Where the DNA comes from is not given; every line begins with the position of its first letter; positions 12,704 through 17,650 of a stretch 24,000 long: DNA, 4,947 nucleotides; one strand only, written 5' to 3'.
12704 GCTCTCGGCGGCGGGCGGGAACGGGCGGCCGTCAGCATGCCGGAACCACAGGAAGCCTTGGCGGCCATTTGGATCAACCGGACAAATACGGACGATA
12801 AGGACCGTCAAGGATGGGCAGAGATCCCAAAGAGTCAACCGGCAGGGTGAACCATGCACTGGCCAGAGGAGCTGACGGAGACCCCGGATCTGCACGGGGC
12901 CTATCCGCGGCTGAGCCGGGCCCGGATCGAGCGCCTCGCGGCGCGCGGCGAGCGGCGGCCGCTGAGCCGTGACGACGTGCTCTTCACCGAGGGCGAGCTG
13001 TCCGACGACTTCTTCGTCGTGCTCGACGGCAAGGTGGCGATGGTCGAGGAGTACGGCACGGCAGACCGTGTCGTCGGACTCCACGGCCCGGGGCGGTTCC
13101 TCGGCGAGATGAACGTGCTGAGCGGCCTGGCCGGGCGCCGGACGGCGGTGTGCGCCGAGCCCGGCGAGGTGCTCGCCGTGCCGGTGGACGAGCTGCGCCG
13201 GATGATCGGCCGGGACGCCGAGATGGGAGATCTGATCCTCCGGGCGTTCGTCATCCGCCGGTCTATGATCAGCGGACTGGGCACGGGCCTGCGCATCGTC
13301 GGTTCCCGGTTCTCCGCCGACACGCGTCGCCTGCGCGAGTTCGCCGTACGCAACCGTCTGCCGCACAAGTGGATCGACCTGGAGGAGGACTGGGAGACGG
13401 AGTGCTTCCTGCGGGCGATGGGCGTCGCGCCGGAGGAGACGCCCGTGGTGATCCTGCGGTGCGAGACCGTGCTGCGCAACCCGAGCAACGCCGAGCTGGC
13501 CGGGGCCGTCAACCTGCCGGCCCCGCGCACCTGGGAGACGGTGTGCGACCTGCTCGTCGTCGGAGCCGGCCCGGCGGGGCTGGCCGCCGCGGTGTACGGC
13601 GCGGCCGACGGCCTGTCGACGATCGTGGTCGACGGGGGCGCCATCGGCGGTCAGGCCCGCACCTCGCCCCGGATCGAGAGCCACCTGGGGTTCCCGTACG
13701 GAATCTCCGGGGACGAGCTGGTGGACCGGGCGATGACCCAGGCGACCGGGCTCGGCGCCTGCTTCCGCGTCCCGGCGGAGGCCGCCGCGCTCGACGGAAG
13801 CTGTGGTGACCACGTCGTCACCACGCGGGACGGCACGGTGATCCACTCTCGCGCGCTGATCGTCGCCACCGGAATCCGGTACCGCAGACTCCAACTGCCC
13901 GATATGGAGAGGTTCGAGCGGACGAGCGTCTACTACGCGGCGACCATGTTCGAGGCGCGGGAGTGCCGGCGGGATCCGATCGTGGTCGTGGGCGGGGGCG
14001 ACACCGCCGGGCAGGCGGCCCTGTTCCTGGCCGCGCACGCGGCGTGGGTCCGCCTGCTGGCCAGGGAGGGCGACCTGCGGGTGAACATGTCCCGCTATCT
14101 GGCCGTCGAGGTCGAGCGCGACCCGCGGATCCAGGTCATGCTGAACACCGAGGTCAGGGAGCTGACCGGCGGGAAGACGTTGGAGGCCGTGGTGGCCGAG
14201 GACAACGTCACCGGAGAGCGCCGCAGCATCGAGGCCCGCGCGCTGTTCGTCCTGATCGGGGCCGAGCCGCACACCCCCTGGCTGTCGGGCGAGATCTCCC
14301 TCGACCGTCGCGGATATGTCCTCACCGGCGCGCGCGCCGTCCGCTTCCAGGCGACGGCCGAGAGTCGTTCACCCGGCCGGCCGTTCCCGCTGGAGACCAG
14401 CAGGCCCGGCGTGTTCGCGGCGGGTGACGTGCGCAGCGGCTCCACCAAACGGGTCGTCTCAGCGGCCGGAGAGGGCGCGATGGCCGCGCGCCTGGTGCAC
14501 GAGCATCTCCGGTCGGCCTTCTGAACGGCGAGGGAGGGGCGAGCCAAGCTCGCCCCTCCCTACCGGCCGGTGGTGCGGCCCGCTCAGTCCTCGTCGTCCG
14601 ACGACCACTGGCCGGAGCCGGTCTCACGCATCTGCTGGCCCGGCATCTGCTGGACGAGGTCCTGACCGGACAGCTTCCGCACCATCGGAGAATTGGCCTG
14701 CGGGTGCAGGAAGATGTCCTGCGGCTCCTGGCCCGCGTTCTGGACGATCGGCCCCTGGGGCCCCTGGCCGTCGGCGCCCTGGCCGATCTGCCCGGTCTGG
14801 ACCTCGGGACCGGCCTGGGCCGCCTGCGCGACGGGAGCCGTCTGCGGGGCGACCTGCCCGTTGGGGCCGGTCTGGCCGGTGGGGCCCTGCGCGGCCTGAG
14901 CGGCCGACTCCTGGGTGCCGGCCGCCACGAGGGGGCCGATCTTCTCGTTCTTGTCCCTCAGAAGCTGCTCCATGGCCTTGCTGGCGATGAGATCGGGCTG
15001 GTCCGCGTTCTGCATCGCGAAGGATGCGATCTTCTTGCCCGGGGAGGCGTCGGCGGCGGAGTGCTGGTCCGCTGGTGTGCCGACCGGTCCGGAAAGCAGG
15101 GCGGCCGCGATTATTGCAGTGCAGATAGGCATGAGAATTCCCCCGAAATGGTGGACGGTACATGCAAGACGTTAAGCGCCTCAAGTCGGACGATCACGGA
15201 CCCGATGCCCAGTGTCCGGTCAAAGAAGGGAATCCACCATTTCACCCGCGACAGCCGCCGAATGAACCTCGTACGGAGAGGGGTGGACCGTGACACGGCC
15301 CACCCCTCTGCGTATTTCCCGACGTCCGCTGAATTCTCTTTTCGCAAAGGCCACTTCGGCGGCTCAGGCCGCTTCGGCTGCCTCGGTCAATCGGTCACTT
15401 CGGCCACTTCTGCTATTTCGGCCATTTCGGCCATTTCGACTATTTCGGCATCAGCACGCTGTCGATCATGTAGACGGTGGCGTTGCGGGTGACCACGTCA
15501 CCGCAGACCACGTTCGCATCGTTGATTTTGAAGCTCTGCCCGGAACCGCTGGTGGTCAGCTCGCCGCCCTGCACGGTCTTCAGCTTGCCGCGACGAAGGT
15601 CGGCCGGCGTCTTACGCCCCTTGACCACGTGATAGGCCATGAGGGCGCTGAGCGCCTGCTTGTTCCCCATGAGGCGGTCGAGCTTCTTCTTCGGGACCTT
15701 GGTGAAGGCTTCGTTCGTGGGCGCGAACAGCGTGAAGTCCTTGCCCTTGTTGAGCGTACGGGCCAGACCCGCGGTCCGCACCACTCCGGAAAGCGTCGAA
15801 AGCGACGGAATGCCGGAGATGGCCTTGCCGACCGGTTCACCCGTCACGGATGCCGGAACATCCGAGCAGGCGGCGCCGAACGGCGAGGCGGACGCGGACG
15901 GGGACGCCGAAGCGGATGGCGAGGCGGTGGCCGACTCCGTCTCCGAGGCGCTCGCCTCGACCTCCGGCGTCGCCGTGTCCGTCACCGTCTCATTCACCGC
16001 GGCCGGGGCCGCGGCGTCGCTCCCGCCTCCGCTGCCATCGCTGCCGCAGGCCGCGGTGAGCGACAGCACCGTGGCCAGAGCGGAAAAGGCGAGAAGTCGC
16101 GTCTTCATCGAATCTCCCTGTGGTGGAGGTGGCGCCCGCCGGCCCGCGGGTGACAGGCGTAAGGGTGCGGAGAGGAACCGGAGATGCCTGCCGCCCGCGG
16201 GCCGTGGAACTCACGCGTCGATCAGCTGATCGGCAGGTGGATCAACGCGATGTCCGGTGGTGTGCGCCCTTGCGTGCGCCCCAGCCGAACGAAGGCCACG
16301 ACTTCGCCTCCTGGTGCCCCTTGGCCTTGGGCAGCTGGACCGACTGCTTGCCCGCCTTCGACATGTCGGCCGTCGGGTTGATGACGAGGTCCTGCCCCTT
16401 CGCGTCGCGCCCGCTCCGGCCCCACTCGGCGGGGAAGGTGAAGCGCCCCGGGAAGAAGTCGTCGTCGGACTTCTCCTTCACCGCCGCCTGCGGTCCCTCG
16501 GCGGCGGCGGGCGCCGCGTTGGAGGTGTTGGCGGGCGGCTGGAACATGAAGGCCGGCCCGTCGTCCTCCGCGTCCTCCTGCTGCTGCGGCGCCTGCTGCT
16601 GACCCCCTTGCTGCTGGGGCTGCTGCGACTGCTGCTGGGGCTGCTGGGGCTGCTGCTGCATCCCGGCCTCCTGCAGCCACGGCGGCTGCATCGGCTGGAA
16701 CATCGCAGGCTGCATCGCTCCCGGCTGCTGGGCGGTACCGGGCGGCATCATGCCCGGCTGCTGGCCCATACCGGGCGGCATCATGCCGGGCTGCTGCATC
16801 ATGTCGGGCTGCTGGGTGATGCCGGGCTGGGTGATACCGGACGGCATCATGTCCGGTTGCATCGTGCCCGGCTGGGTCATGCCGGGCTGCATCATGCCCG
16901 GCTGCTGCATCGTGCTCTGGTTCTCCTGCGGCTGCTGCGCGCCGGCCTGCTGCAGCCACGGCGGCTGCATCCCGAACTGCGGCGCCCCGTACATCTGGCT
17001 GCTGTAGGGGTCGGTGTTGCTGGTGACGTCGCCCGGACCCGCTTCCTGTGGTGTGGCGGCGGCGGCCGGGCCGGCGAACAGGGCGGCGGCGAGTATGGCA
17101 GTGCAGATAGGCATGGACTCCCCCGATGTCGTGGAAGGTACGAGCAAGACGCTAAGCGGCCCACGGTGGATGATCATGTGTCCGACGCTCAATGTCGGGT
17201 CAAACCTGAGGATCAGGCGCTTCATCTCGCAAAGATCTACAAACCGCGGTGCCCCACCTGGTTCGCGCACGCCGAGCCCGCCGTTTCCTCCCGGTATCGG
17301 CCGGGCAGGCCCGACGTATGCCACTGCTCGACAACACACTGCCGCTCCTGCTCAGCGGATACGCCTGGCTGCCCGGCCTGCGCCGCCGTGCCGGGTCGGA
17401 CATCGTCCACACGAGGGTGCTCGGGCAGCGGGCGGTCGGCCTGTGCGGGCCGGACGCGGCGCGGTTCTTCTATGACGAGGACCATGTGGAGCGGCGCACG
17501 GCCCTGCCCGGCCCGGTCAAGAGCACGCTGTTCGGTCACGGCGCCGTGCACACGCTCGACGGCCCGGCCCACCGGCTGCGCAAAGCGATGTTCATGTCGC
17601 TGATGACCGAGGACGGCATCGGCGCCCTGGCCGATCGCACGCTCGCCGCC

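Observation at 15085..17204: Duplicated ~140-bp promoter/leader/signal-peptide cassette heads two otherwise unrelated low-complexity exported proteins that bracket a fasciclin lipoprotein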

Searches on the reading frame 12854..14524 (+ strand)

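Call 8: search_protein_families(library=pfam, proteins=[window:12854-14524:+], max_evalue=0.01)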
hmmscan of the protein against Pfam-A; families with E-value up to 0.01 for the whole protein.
window:12854-14524:+ (556 aa): 10 families
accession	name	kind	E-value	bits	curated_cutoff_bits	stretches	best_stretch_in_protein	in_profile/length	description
PF07992.20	Pyr_redox_2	-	1.5e-29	103.8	26.1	1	232-541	2-291/291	Pyridine nucleotide-disulphide oxidoreductase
PF00027.35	cNMP_binding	-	4e-15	56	27.5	1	35-120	2-88/89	Cyclic nucleotide-binding domain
PF13738.12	Pyr_redox_3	-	8.4e-15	55.2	30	1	317-488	111-286/305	Pyridine nucleotide-disulphide oxidoreductase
PF00070.33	Pyr_redox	-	6.1e-06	27.1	22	1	376-449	2-80/82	Pyridine nucleotide-disulphide oxidoreductase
PF12831.13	FAD_oxidored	-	5.5e-05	23.1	27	1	232-268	1-38/416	FAD dependent oxidoreductase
PF13434.12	Lys_Orn_oxgnase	-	0.00026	20.7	21.3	0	326-392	142-207/339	L-lysine 6-monooxygenase/L-ornithine 5-monooxygenase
PF01134.28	GIDA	-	0.00084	18.9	22.1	0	232-292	1-38/391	Glucose inhibited division protein A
PF13450.12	NAD_binding_8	-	0.0016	19.1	21.9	1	235-283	1-48/68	NAD(P)-binding Rossmann-like domain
PF00890.30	FAD_binding_2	-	0.006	16.3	20.4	1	232-267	1-37/414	FAD binding domain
PF01266.30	DAO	-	0.0091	16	27.9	0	232-267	1-38/353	FAD dependent oxidoreductase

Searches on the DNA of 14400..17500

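Call 6: search_rna_families(source=window, start=14400, end=17500, threshold=evalue, max_evalue=10)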
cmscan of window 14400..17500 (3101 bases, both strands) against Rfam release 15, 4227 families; matches with E-value up to 10: 10.
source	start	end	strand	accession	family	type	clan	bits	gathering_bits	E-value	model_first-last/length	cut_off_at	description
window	15271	15315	+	RF04296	mir-485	Gene; miRNA;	CL00149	23.8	70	0.056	1-73/73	no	mir-485 microRNA precursor family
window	16846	16945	+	RF02169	PVT1_6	Gene; lncRNA;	-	21.5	45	0.86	1-113/113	no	Pvt1 oncogene conserved region 6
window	16418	16495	-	RF00707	mir-197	Gene; miRNA;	-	20.9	74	3.4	1-75/75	no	mir-197 microRNA precursor family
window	16942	17003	+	RF00520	ybhL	Cis-reg; leader;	-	19.7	50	4.9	1-73/73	no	ybhL leader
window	17466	17486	-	RF01111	SBWMV2_UPD-PKk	Cis-reg;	-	18.1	35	4.9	1-21/21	no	Pseudoknot of upstream pseudoknot domain (UPD) of the 3'UTR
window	16631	16677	+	RF00670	mir-105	Gene; miRNA;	-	17.6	68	4.6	19-64/81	no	mir-105 microRNA precursor family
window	14522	14569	+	RF01918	mir-1249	Gene; miRNA;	-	17.4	83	4.3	1-75/75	no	mir-1249 microRNA precursor family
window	15000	15141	+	RF00062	HgcC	Gene;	-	17.1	50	0.74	1-130/130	no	HgcC family RNA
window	15610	15649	-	RF01556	TB9Cs3H2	Gene; snRNA; snoRNA; HACA-box;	-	17.1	50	4.2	1-63/63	no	Trypanosomatid snoRNA TB9Cs3H2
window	16866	16887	+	RF02784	SorX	Gene; sRNA;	-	14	46.6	8.7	8-29/73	no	Singlet oxygen resistance RNA X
